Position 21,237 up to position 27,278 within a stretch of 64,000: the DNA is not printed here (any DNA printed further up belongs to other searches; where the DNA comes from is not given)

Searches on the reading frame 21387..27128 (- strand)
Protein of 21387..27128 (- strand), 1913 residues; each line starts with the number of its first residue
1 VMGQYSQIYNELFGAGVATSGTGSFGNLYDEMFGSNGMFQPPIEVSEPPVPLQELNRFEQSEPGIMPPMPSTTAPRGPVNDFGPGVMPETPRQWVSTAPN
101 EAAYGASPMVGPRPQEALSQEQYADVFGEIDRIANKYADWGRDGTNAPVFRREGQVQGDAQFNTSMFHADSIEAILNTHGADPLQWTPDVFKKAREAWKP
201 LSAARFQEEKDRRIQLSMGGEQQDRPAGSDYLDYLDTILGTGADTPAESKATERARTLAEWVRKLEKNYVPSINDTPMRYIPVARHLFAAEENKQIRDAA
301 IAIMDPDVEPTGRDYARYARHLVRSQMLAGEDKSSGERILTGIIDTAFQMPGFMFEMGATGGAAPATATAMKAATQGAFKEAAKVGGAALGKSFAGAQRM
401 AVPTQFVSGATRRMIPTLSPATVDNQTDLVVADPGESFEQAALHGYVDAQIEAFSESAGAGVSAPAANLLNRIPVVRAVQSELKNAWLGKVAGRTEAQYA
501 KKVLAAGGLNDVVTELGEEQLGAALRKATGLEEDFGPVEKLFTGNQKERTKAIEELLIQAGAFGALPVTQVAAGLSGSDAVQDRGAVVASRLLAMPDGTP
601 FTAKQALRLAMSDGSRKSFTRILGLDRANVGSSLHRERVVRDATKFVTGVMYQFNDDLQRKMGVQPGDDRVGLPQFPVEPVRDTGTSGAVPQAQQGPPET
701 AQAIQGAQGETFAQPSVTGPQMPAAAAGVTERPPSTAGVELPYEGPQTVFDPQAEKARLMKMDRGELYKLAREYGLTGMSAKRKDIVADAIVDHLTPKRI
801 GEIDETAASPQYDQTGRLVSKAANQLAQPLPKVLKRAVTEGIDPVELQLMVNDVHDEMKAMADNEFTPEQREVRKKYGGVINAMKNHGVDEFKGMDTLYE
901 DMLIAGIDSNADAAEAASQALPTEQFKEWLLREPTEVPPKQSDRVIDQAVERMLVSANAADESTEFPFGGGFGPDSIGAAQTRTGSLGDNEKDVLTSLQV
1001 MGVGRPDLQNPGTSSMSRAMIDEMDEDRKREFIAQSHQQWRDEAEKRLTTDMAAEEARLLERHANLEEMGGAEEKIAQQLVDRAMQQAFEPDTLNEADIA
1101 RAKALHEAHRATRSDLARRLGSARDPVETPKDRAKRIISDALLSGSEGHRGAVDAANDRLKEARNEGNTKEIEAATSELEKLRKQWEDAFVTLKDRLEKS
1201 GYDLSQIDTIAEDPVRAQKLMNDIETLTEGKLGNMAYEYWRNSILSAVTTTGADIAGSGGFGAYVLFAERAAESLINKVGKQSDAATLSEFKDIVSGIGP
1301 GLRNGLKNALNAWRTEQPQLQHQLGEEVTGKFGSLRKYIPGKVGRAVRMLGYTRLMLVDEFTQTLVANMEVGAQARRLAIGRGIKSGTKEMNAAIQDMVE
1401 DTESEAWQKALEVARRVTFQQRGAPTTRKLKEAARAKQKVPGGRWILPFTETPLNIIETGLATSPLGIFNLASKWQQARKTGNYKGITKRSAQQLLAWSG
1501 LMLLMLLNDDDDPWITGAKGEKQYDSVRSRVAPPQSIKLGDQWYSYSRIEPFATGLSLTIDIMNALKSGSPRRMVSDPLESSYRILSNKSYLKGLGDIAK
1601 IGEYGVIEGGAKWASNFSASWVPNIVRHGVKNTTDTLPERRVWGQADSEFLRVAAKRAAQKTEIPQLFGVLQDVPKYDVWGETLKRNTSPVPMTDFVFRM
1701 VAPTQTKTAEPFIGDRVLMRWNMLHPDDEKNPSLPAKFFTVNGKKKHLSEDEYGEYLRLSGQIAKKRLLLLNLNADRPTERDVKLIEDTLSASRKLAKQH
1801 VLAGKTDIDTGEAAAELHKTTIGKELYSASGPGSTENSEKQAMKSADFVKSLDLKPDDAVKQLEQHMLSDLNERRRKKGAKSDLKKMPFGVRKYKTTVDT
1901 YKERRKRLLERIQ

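Call 90: search_protein_families(library=phrogs, proteins=[window:21387-27128:-], max_evalue=0.00001)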
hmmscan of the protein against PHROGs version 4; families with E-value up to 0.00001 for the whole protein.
window:21387-27128:- (1913 aa): 1 family
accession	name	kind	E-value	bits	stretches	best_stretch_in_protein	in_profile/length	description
phrog_6651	-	head and packaging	4.2e-11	42.5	1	1358-1623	866-1154/1375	internal virion protein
